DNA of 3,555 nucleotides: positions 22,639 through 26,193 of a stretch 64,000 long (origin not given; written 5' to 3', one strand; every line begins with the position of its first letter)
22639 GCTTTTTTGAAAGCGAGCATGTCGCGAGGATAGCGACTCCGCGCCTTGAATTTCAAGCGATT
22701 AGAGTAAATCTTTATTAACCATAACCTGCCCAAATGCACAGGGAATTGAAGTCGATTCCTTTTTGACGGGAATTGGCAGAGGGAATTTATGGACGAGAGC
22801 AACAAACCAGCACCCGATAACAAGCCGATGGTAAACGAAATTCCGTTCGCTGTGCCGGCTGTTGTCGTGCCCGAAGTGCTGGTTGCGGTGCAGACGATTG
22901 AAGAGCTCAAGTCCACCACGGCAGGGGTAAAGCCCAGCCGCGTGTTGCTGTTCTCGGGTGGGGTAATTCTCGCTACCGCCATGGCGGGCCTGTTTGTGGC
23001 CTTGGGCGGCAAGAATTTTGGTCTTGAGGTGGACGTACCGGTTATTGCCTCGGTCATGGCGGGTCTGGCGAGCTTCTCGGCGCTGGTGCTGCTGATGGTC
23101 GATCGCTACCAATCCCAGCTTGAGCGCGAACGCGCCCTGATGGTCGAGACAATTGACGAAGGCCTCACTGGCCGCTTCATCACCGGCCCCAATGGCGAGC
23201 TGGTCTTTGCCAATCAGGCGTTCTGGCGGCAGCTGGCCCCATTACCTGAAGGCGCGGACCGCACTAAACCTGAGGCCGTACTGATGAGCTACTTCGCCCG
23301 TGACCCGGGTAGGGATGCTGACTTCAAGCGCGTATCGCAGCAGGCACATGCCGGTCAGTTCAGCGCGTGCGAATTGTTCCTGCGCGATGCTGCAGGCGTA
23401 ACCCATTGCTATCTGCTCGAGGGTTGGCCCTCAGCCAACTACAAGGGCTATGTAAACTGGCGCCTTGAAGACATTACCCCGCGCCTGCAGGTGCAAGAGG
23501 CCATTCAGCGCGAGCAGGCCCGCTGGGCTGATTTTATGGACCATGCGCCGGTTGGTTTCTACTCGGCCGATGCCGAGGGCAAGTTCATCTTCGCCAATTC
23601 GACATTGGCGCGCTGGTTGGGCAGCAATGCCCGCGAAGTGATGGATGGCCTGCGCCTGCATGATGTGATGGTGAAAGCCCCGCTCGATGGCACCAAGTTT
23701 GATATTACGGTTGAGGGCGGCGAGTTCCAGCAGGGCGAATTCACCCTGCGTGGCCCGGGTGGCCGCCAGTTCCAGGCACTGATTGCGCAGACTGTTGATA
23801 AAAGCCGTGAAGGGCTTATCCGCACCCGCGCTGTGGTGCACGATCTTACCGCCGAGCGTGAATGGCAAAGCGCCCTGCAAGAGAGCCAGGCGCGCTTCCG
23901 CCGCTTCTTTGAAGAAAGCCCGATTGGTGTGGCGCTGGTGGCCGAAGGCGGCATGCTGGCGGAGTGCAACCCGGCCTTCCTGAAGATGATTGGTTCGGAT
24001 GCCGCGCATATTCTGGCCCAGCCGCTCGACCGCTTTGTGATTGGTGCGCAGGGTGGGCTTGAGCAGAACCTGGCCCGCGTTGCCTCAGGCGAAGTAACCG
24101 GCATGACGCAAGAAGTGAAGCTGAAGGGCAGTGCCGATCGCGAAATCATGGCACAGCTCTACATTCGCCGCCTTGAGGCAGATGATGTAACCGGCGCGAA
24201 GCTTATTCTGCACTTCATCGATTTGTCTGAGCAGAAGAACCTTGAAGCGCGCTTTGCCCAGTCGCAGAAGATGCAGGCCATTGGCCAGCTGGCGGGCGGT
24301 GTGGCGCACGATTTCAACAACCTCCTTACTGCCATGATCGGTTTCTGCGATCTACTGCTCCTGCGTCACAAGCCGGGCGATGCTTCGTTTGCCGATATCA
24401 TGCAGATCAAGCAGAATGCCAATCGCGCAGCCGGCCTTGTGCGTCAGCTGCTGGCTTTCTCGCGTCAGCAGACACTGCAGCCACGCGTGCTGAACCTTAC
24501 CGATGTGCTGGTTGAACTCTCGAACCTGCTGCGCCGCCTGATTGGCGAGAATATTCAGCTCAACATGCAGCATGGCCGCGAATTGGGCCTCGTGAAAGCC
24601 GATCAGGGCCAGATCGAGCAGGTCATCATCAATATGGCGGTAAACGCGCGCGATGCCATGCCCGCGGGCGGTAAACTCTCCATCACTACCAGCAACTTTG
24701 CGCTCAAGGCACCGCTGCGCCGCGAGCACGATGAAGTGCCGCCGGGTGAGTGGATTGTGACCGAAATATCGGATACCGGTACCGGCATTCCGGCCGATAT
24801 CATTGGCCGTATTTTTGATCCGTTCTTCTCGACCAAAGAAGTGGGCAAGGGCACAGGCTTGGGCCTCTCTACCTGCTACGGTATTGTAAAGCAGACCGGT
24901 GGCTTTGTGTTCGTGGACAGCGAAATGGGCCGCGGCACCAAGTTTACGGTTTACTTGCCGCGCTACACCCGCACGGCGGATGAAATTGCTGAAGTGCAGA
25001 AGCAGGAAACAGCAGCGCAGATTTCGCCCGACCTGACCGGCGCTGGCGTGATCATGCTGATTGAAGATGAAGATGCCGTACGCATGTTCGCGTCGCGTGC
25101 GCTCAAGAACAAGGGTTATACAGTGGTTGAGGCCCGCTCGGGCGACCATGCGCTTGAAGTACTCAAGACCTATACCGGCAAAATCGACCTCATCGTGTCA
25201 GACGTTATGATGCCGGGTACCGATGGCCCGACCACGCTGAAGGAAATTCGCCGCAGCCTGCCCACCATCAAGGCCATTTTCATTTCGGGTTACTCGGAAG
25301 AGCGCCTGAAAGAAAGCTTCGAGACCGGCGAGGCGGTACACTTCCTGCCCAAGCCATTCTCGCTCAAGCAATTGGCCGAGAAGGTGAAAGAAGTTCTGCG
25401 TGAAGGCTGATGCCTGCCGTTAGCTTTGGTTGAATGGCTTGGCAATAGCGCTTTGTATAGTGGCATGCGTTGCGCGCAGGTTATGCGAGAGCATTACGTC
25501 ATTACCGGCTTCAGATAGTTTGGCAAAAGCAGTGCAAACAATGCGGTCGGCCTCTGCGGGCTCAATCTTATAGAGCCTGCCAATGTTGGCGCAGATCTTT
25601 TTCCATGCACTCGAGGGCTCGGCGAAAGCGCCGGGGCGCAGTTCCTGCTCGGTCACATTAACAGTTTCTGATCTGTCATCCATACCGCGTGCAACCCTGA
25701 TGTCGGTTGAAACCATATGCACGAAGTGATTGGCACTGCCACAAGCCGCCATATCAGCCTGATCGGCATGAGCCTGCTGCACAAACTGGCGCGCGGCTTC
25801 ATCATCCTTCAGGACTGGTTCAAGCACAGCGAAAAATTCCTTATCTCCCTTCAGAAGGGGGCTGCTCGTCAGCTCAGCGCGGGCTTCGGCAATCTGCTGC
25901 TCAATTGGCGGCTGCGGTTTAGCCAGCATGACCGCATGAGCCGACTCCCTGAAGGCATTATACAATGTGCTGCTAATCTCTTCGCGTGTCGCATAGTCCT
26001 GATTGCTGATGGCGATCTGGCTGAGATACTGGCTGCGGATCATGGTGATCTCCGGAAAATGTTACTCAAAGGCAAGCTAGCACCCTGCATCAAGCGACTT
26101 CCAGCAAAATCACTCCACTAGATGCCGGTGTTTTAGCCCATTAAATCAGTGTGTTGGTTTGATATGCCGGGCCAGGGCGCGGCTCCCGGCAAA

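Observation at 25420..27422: Orphan J-domain protein with large unknown C-terminal region, in a two-gene operon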

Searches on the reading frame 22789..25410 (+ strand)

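Call 3: search_protein_families(library=pfam, proteins=[window:22789-25410:+], max_evalue=1)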
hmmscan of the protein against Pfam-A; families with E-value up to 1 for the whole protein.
window:22789-25410:+ (873 aa): 10 families
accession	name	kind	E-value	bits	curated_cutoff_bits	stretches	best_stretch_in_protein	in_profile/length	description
PF00072.30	Response_reg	-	2.1e-22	79.9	30.2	1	755-866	1-110/111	Response regulator receiver domain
PF02518.31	HATPase_c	-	3.2e-21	76.3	26.4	1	605-725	2-109/111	Histidine kinase-, DNA gyrase B-, and HSP90-like ATPase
PF13426.13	PAS_9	-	2.2e-15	57.2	27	2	254-355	1-103/103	PAS domain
PF13188.13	PAS_8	-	6.5e-15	54.9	21.8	2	368-416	1-46/65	PAS domain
PF08448.16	PAS_4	-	8.2e-11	42.6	23.1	2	374-483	1-109/110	PAS fold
PF00512.31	HisKA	-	1.7e-08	34.8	26.9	1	499-561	3-64/66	His Kinase A (phospho-acceptor) domain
PF00989.32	PAS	-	8.2e-07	29.5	22.6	2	369-444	2-78/113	PAS fold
PF13847.12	Methyltransf_31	-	0.021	14.9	27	1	767-846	43-124/145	Methyltransferase domain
PF10090.15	HPTransfase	-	0.059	13.6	22.9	1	611-635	34-58/123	Histidine phosphotransferase C-terminal domain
PF02683.22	DsbD_TM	-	0.19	11.4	27.1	1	53-115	49-109/219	Cytochrome C biogenesis protein transmembrane domain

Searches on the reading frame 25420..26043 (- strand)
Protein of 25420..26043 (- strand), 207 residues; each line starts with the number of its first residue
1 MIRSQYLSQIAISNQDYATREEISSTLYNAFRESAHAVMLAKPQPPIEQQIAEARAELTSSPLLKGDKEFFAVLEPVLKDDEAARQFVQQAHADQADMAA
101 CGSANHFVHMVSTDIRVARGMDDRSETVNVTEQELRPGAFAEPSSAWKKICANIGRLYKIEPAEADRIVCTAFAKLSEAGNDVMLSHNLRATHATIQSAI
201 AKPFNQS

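Call 3: search_protein_families(library=pfam, proteins=[window:25420-26043:-], max_evalue=1)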
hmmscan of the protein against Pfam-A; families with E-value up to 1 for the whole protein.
window:25420-26043:- (207 aa): 0 families

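Call 4: search_protein_families(library=ncbifam, proteins=[window:25420-26043:-], max_evalue=1)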
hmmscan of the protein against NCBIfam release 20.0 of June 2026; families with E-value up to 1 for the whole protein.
window:25420-26043:- (207 aa): 0 families

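Call 35: find_homologous_proteins(query=window:25420-26043:-, max_evalue=0.01)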
Query window:25420-26043:- (207 aa): 1 proteins with E <= 0.01 among 219 candidates.
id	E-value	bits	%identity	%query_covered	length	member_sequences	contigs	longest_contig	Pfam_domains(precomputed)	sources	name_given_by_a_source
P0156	2.4e-129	447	100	100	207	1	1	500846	-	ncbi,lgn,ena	-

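Call 36: find_encoding_contigs(protein=P0156, flank=3000, max_places=3)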
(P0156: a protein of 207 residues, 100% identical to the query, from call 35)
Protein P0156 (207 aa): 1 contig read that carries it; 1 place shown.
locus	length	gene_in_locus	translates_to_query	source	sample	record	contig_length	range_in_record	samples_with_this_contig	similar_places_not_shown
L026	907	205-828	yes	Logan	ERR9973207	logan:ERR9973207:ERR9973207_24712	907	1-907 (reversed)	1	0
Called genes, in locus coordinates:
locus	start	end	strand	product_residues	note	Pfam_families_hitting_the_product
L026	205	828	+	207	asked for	-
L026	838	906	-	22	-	?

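Call 70: search_protein_families(library=padloc, proteins=[window:25420-26043:-], max_evalue=0.1)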
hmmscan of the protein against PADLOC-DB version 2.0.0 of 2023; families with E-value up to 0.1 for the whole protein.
window:25420-26043:- (207 aa): 0 families

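Call 71: search_protein_families(library=phrogs, proteins=[window:25420-26043:-], max_evalue=0.1)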
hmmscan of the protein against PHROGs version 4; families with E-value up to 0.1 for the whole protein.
window:25420-26043:- (207 aa): 0 families
